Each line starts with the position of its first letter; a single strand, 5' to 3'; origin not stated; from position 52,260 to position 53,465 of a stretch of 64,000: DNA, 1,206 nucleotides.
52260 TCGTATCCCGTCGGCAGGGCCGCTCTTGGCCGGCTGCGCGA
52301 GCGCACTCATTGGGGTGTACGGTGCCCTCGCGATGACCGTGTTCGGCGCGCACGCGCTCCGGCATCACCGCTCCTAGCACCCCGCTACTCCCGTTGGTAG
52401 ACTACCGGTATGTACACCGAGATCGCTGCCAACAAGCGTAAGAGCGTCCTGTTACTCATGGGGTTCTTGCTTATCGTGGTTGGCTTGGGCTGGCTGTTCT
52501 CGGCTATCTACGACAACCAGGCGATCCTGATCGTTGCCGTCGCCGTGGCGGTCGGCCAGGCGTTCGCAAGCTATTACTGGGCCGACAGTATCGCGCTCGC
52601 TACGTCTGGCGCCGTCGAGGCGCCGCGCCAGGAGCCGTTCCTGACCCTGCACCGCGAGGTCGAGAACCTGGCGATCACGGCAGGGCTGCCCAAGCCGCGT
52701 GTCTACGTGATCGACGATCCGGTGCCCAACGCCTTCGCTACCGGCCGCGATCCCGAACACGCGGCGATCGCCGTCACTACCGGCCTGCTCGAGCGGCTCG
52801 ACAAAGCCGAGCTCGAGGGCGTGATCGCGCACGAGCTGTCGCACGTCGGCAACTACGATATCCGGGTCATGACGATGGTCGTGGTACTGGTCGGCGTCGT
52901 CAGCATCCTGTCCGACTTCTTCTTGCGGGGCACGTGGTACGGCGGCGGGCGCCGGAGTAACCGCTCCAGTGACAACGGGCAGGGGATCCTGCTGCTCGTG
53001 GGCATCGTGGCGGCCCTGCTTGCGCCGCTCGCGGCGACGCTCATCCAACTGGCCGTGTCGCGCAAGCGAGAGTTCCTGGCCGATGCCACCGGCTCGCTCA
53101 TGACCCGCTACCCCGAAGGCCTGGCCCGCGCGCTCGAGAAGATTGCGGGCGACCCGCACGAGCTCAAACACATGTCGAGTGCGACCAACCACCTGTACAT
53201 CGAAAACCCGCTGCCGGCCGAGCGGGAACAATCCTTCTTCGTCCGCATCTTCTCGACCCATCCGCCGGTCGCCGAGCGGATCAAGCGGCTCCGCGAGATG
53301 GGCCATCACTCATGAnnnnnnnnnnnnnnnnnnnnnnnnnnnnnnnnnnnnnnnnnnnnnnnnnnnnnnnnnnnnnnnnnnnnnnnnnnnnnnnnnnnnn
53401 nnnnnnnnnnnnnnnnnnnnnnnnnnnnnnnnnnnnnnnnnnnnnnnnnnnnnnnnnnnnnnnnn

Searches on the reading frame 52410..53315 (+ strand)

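Call 76: search_protein_families(library=pfam, proteins=[window:52410-53315:+], max_evalue=0.0001)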
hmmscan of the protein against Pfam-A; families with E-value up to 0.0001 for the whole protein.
window:52410-53315:+ (301 aa): 1 family
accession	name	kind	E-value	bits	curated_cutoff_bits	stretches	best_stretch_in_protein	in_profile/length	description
PF01435.24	Peptidase_M48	-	5e-35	121.5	20.3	1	79-297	6-185/186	Peptidase family M48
